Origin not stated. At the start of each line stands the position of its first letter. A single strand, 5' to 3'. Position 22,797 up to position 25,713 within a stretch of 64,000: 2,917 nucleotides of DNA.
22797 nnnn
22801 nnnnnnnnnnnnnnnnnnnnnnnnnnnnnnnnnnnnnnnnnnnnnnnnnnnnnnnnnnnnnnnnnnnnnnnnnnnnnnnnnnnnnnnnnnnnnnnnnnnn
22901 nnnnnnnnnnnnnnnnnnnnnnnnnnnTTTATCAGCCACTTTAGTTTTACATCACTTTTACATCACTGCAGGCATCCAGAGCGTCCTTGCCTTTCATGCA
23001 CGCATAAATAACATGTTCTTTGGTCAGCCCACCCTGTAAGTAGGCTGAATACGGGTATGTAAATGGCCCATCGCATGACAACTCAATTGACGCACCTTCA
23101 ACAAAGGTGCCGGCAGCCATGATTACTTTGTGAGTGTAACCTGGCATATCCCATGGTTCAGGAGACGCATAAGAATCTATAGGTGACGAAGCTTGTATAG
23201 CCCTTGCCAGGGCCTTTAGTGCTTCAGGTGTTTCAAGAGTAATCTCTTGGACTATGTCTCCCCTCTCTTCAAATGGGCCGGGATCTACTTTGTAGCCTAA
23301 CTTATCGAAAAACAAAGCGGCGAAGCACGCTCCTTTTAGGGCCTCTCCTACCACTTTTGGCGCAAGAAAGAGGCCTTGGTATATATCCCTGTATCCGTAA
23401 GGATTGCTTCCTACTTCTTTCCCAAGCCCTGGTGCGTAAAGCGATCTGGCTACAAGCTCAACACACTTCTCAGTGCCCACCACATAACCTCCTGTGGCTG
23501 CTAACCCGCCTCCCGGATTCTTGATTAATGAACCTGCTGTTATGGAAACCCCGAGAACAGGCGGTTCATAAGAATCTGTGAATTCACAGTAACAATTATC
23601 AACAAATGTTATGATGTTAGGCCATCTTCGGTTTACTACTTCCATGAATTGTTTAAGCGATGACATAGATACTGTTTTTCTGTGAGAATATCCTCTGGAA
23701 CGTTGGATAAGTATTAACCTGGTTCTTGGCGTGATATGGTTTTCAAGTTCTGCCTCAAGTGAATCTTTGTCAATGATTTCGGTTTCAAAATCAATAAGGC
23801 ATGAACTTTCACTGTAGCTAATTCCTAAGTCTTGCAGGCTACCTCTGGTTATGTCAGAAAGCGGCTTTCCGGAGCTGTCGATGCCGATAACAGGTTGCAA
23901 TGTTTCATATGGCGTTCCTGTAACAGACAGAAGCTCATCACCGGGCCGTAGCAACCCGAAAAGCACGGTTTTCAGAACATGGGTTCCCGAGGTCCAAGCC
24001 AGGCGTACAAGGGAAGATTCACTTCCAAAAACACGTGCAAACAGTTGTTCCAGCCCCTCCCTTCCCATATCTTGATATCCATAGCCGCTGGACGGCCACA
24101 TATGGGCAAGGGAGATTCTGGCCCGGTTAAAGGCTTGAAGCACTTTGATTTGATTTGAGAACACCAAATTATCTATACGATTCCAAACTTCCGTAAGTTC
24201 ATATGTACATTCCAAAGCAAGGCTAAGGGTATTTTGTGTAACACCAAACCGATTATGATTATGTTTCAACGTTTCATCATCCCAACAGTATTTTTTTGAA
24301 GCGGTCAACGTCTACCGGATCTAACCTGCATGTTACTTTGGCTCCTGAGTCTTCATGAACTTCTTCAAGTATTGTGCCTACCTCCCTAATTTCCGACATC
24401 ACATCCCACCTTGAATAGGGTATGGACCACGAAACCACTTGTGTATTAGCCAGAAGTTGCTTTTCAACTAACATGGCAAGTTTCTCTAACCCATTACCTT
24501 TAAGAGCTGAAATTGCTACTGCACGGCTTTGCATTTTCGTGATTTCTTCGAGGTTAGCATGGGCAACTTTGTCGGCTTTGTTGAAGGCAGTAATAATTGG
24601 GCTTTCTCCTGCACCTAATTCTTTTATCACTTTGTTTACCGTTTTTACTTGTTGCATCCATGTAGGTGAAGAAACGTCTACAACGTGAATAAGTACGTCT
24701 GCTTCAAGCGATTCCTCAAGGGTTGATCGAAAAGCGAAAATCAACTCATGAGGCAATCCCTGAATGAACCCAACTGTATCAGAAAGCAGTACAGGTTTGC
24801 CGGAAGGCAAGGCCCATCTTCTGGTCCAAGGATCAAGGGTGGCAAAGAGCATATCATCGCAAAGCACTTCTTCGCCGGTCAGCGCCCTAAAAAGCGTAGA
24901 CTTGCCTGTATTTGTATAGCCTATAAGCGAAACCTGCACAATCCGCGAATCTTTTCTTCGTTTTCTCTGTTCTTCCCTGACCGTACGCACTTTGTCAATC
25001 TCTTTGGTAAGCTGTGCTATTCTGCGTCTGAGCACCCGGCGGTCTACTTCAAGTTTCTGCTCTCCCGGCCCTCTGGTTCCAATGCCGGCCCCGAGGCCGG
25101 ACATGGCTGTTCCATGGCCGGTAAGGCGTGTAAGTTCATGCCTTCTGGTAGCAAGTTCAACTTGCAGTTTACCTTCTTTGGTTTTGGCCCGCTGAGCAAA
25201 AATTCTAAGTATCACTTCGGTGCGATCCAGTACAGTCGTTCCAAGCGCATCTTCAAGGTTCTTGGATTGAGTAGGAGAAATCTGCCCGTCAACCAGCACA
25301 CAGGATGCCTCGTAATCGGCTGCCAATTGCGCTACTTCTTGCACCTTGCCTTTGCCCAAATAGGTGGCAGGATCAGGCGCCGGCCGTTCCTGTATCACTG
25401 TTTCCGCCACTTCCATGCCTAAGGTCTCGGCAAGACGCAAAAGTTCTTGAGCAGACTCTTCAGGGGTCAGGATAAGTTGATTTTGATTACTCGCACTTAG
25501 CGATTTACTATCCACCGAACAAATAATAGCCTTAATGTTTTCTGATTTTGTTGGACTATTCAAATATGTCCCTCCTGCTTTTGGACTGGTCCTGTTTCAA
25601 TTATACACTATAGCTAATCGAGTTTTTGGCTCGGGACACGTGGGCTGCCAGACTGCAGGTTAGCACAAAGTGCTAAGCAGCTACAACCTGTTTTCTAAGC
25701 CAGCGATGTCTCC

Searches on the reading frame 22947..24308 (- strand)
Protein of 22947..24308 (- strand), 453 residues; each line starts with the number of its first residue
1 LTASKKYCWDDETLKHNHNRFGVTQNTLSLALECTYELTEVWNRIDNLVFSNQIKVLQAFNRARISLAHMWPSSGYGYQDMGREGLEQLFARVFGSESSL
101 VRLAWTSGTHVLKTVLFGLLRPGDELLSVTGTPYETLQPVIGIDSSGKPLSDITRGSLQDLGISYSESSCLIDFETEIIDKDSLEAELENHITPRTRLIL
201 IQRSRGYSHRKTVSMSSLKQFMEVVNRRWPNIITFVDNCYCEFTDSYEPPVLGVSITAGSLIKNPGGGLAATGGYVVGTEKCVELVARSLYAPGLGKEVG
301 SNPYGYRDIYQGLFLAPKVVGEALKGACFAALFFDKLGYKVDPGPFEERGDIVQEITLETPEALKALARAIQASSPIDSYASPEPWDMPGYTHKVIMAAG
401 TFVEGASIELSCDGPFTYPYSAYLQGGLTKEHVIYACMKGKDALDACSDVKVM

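Call 82: search_protein_families(library=pfam, proteins=[window:22947-24308:-], max_evalue=0.00001)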
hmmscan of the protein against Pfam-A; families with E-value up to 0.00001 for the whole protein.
window:22947-24308:- (453 aa): 1 family
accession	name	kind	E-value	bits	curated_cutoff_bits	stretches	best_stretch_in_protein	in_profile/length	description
PF06838.17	Met_gamma_lyase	-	1.1e-144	482.4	24.2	1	33-439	7-399/405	Methionine gamma-lyase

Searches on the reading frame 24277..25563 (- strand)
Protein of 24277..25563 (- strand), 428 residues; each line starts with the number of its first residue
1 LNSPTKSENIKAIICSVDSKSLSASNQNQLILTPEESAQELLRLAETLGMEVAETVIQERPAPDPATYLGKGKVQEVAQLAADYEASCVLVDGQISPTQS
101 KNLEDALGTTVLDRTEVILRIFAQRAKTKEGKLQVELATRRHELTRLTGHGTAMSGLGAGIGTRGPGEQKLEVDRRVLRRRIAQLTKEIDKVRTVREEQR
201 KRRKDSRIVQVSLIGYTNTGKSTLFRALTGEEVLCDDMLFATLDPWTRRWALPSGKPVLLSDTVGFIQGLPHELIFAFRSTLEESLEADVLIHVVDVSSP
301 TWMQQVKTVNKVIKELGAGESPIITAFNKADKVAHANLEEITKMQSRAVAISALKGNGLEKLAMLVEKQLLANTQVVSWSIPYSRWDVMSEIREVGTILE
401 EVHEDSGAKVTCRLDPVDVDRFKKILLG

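Call 82: search_protein_families(library=pfam, proteins=[window:24277-25563:-], max_evalue=0.00001)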
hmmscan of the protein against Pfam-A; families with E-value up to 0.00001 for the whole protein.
window:24277-25563:- (428 aa): 4 families
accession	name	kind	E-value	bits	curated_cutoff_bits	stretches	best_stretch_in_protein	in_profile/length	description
PF13167.11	GTP-bdg_N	-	2.4e-30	105.4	25.4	1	35-123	1-89/89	GTP-binding GTPase N-terminal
PF16360.10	GTP-bdg_M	-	5.6e-27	94.6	29.5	1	125-203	1-79/79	GTP-binding GTPase Middle Region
PF01926.29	MMR_HSR1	-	2.1e-20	73.3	21.9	1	210-329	1-113/113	50S ribosome-binding GTPase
PF00009.33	GTP_EFTU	-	1.8e-06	28.1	26.5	0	287-354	92-151/188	Elongation factor Tu GTP binding domain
